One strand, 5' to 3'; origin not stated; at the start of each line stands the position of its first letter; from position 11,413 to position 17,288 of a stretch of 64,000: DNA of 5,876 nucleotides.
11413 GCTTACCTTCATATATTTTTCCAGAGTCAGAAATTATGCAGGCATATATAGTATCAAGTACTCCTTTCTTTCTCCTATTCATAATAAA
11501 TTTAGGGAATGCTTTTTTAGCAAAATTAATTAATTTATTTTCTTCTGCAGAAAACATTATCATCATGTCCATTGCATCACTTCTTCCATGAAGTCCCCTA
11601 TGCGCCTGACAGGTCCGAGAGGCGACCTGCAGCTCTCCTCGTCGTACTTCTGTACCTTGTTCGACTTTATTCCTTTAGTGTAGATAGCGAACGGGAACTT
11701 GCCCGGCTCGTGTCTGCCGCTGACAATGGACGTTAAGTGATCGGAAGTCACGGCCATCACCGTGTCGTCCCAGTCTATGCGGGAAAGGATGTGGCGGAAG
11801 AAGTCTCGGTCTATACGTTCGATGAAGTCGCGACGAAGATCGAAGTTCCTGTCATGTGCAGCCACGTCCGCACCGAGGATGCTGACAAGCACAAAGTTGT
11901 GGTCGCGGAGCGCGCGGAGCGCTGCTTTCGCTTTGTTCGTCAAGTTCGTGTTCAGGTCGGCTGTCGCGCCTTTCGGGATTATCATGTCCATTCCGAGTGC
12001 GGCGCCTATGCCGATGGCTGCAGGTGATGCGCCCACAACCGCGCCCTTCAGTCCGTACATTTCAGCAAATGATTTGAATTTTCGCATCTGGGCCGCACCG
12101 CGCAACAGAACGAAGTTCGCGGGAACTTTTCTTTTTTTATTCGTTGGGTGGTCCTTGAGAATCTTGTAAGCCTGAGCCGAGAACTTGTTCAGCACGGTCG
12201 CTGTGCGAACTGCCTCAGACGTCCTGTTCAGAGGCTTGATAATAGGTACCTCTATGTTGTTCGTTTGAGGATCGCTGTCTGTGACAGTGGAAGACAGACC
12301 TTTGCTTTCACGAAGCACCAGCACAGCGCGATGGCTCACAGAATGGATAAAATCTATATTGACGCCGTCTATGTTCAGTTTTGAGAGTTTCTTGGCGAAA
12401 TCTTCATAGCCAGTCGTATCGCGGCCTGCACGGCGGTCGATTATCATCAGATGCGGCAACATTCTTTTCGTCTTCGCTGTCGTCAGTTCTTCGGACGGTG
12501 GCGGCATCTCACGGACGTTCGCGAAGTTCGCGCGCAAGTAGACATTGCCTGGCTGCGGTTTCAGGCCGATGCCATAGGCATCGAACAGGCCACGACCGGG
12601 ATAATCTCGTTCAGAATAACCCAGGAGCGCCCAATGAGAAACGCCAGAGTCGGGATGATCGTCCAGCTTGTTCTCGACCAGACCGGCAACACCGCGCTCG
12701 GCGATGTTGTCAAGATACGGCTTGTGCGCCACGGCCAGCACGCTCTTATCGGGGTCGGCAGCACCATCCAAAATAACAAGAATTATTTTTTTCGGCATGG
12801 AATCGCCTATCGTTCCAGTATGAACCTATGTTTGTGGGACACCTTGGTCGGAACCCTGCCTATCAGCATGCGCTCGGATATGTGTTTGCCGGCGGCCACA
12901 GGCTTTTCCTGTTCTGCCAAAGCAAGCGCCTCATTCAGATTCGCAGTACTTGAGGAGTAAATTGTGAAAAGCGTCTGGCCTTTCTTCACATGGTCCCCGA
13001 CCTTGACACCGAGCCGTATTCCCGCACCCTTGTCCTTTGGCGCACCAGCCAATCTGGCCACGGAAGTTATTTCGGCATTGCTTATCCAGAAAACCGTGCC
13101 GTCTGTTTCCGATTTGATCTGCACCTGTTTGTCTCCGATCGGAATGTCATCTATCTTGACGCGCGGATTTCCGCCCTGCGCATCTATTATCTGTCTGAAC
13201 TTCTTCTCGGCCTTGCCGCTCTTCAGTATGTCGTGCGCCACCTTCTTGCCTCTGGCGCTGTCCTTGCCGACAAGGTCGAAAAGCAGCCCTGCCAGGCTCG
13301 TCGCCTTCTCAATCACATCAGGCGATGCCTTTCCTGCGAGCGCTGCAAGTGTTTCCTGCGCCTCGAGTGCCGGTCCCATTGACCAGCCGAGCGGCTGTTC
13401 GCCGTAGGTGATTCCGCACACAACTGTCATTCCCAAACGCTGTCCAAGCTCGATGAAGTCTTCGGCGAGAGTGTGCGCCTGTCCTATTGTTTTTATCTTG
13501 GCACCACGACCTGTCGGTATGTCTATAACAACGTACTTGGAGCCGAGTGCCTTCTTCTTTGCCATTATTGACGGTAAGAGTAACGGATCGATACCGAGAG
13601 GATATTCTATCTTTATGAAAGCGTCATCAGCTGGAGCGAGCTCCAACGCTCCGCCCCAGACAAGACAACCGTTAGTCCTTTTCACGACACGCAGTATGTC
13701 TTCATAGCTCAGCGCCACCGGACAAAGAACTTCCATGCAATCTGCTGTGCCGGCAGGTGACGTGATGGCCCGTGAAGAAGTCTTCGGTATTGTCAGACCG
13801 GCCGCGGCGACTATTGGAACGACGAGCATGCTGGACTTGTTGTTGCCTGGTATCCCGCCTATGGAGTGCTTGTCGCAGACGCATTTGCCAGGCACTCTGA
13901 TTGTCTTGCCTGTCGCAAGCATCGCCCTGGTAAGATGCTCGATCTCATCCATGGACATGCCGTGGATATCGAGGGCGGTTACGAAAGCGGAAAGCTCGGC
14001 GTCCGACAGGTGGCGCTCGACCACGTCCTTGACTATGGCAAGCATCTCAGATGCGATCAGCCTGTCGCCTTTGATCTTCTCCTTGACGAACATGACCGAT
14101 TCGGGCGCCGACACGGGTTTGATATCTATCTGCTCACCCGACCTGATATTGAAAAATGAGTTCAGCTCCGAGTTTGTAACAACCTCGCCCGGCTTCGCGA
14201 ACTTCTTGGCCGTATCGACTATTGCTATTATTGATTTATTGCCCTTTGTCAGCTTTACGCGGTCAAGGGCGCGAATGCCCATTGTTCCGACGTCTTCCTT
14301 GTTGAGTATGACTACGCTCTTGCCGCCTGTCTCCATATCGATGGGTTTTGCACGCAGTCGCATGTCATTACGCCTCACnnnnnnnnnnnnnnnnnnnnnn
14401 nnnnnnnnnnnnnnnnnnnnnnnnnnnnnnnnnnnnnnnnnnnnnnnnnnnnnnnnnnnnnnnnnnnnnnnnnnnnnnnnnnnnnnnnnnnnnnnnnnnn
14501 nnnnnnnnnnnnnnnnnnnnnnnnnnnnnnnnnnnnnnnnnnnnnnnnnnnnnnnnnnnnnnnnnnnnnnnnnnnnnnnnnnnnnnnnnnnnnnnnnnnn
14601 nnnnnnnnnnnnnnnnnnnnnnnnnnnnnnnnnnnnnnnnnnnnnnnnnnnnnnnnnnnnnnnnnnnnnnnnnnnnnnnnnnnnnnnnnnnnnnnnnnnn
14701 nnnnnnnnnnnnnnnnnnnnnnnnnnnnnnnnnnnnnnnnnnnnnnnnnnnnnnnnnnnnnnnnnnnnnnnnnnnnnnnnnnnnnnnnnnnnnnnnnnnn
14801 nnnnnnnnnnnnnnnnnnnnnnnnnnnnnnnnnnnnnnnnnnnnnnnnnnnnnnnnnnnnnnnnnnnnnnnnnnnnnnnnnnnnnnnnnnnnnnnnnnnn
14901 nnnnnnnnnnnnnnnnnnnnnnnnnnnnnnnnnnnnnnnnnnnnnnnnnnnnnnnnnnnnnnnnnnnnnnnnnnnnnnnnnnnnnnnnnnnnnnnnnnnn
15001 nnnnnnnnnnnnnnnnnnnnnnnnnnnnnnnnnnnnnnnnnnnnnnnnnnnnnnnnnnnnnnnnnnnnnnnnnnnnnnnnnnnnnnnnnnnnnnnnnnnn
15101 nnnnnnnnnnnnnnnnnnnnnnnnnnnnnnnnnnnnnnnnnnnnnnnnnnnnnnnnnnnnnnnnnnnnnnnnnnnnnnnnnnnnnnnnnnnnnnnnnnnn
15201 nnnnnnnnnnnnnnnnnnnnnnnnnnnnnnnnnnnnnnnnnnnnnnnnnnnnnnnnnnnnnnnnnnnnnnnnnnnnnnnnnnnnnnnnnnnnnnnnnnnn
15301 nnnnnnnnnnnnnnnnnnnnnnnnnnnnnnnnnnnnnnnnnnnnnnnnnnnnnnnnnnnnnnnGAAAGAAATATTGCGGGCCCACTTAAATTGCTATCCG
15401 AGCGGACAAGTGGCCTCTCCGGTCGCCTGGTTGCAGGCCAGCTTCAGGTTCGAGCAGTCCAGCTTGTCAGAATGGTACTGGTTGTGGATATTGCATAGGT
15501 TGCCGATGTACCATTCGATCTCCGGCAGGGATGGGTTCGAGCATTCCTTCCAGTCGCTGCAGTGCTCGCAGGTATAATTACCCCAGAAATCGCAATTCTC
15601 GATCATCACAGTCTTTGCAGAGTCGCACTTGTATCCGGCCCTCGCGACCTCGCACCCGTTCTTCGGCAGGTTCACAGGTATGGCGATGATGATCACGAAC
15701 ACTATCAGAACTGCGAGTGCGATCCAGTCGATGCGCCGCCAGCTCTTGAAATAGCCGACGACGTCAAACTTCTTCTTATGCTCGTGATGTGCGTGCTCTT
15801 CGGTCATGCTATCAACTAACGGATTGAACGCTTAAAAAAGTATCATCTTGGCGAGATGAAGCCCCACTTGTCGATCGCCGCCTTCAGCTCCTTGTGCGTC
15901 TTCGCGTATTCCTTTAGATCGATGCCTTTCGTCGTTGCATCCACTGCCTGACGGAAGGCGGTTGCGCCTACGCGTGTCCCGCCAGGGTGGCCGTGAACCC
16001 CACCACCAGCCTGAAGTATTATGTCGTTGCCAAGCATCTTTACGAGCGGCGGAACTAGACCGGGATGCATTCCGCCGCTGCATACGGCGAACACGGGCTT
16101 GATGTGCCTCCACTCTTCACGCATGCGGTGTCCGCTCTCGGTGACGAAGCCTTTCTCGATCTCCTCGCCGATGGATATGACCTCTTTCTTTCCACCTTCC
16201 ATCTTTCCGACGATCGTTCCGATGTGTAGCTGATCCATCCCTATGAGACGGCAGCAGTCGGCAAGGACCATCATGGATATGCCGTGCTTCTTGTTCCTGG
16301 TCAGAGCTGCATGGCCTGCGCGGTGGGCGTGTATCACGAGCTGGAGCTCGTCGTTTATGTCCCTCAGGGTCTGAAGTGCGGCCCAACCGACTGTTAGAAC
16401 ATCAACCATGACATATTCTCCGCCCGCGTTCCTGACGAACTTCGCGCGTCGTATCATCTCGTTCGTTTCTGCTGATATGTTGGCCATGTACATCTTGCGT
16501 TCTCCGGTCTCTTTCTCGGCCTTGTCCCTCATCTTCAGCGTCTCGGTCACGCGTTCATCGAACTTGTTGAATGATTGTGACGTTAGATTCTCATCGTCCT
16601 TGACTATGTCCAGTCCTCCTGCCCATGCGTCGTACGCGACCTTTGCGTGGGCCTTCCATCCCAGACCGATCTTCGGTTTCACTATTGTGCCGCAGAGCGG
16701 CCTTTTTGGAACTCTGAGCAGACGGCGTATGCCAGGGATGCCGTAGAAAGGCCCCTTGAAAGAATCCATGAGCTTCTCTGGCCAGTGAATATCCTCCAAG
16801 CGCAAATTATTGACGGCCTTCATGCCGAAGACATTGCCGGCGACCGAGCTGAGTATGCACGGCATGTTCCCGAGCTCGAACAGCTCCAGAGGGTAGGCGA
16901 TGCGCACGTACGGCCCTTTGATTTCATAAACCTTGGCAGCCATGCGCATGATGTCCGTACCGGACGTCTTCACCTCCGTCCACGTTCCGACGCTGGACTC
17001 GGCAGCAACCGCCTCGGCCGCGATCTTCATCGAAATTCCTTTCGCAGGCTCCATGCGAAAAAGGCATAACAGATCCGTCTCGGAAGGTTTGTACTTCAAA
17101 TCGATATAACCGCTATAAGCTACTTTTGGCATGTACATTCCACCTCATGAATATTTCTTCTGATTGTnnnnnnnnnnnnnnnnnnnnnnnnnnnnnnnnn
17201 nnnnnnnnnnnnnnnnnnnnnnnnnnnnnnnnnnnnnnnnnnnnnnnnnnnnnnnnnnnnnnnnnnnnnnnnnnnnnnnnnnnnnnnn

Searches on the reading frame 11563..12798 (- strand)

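Call 21: search_protein_families(library=ncbifam, proteins=[window:11563-12798:-], max_evalue=0.00001)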
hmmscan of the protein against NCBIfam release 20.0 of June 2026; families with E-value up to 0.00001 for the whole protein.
window:11563-12798:- (411 aa): 6 families
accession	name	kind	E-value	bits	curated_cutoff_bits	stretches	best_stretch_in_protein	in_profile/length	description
NF003104.0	PRK04024.1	equivalog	4.3e-94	315.6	489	1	3-392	3-385/412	2,3-bisphosphoglycerate-independent phosphoglycerate mutase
TIGR00306.2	apgM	subfamily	5.3e-93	312.2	320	1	4-405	1-400/403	2,3-bisphosphoglycerate-independent phosphoglycerate mutase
NF003242.0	PRK04200.1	equivalog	6.6e-59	199.8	426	1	4-408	2-393/395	cofactor-independent phosphoglycerate mutase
NF003160.0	PRK04135.1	equivalog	1.4e-55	188.6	468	1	3-395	16-380/403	2,3-bisphosphoglycerate-independent phosphoglycerate mutase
TIGR02535.1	hyp_Hser_kinase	hypoth_equivalog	8.9e-55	186.1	446.3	1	4-408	2-396/397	proposed homoserine kinase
NF038358.1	phophono_PhpG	equivalog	5.8e-52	176.8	545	1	4-408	1-416/417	CMP-5'-phosphonoformate--3-phosphoglycerate phosphonoformyl transferase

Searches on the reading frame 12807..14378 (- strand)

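Call 21: search_protein_families(library=ncbifam, proteins=[window:12807-14378:-], max_evalue=0.00001)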
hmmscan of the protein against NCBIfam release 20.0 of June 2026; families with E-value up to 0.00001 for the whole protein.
window:12807-14378:- (523 aa): 9 families
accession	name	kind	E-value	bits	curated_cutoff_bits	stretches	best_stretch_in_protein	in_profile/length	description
TIGR03327.1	AMP_phos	equivalog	1e-185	618.1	535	1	8-497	2-493/500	AMP phosphorylase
TIGR02645.1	ARCH_P_rylase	hypoth_equivalog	2.3e-177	590.3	434.6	1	10-495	3-490/493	putative thymidine phosphorylase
NF003338.0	PRK04350.1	subfamily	5.5e-172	572.6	434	1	6-502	1-500/502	thymidine phosphorylase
TIGR02644.1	Y_phosphoryl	subfamily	3.9e-68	230.1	409.05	1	97-488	4-410/417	pyrimidine-nucleoside phosphorylase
NF004490.0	PRK05820.1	equivalog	2.2e-63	214.4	269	1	97-505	8-433/439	thymidine phosphorylase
NF004747.0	PRK06078.1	equivalog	3.2e-55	187.4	559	1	96-480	5-404/434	pyrimidine-nucleoside phosphorylase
TIGR02643.1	T_phosphoryl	equivalog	2.6e-42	145.2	570.7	1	98-487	7-415/437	thymidine phosphorylase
TIGR01245.1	trpD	equivalog_domain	1.6e-14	54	199.05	1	102-236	5-142/330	anthranilate phosphoribosyltransferase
NF011201.0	PRK14607.1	equivalog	7.1e-14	51.4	670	1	93-236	194-339/534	bifunctional anthranilate synthase component II/anthranilate phosphoribosyltransferase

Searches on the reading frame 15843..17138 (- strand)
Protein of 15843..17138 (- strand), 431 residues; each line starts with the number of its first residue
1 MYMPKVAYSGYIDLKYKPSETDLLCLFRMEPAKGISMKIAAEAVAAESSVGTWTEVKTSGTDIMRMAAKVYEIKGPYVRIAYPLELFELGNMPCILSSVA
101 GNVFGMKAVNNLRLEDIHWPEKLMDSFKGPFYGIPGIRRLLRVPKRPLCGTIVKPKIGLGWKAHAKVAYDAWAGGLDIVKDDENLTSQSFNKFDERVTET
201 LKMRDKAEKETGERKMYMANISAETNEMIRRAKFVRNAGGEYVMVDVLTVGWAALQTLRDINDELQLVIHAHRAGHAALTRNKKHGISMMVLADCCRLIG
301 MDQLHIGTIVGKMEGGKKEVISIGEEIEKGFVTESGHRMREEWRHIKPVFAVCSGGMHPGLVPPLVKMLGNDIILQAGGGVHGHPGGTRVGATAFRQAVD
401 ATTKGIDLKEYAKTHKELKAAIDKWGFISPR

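Call 21: search_protein_families(library=ncbifam, proteins=[window:15843-17138:-], max_evalue=0.00001)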
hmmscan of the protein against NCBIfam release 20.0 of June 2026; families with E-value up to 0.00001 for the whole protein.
window:15843-17138:- (431 aa): 6 families
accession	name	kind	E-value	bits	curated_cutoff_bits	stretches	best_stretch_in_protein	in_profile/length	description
TIGR03326.1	rubisco_III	equivalog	6.2e-180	598.6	497.45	1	11-425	2-426/426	type III ribulose-bisphosphate carboxylase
NF003252.0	PRK04208.1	subfamily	1.4e-170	567.9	438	1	10-430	16-460/468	ribulose-bisphosphate carboxylase large subunit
NF010002.0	PRK13475.1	equivalog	1e-89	301.3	489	1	20-425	21-440/459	ribulose-bisphosphate carboxylase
NF007095.0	PRK09549.1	equivalog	1.8e-71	240.8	409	1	39-427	19-403/407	2,3-diketo-5-methylthiopentyl-1-phosphate enolase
NF042437.1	OxoIsoapPDcar_OiaX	equivalog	4.2e-63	213.6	700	1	78-426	76-412/412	3-oxo-isoapionate-4-phosphate decarboxylase OiaX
TIGR03332.1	salvage_mtnW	equivalog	4.5e-59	200.1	513.6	1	72-426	69-407/407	2,3-diketo-5-methylthiopentyl-1-phosphate enolase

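Call 35: find_related_loci(query=window:15843-17138:-, collection=genome_contigs, flank=2000)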
Query window:15843-17138:- (431 aa) in genome_contigs; peptide patterns used: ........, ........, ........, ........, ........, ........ (x = any residue, [..] = any of these).
599 stretches matched a pattern (row limit reached: there are more); 573 encode a relative of the query (tblastn E <= 1e-3); the best 80 are kept; 80 distinct loci.
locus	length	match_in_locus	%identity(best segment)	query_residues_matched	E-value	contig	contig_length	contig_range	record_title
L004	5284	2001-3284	71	1-428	0e+0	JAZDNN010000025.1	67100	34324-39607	MAG: Candidatus Aenigmatarchaeota archaeon isolate MEGAHIT-group-0.711 k141_13226911, whole genome shotgun sequence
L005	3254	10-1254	70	11-425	0e+0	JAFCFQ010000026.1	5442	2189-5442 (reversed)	MAG: Candidatus Aenigmatarchaeota archaeon isolate Meg22_1618_Bin_66 Meg22_1618_Bin_66_scaffold_25767, whole genome shot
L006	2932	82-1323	70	11-427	0e+0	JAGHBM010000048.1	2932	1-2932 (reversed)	MAG: Candidatus Aenigmatarchaeota archaeon isolate AUK256 PB_MBMC_210_c_000000000076, whole genome shotgun sequence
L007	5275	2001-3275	67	2-426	0e+0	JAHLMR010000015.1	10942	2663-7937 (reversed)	MAG: Candidatus Aenigmatarchaeota archaeon isolate DRTY-6_2_bin_215 NODE_15_length_10942_cov_61.4315, whole genome shotg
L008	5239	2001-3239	70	11-425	0e+0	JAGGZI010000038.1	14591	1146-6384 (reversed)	MAG: Candidatus Aenigmatarchaeota archaeon isolate AUK200 PB_MBMC_154_c_000000000001, whole genome shotgun sequence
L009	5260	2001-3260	67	6-425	0e+0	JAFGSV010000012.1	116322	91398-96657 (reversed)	MAG: Candidatus Aenigmatarchaeota archaeon isolate Zod_Metabat.932 k87_6994375, whole genome shotgun sequence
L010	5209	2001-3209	67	11-425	0e+0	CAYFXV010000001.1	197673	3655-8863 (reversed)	MAG TPA_asm: uncultured archaeon isolate ERP108616_co2_179 genome assembly, contig: NODE_15_length_197673_cov_27.985092,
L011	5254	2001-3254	67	8-425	0e+0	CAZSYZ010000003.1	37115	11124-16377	MAG TPA_asm: uncultured archaeon isolate binchicken_co89_221 genome assembly, contig: NODE_1527_length_37115_cov_5.51902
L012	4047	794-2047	67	8-425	0e+0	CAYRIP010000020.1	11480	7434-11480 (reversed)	MAG TPA_asm: uncultured archaeon isolate SRP214966_co2_17 genome assembly, contig: NODE_9676_length_11480_cov_3.903895,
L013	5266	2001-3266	68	6-427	0e+0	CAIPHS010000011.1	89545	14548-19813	uncultured Candidatus Woesearchaeota archaeon isolate AlinenSediments_bin-1632 genome assembly, contig: bin-1632:11/13,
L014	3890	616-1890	65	5-428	0e+0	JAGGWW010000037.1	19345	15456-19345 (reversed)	MAG: Nanoarchaeota archaeon isolate AUK136 PB_MBMC_090_c_000000000045, whole genome shotgun sequence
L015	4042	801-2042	68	11-425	0e+0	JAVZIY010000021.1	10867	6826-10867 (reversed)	MAG: Candidatus Aenigmatarchaeota archaeon isolate DRTY-6_201901_bins_64 DRTY-6_201901_bins_64_scaffold_21, whole genome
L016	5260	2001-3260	64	5-425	0e+0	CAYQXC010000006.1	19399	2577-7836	MAG TPA_asm: uncultured archaeon isolate SRP214966_co2_186 genome assembly, contig: NODE_4024_length_19399_cov_4.708954,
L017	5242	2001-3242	67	11-425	0e+0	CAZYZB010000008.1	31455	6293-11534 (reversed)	MAG TPA_asm: uncultured archaeon isolate binchicken_co189_409 genome assembly, contig: NODE_1104_length_31455_cov_10.593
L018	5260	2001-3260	66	8-426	0e+0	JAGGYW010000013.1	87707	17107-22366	MAG: Nanoarchaeota archaeon isolate AUK188 PB_MBMC_142_c_000000000011, whole genome shotgun sequence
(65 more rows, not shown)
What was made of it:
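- Tried and rejected: The second scan was spent on RuBisCO for taxonomy (call 35).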
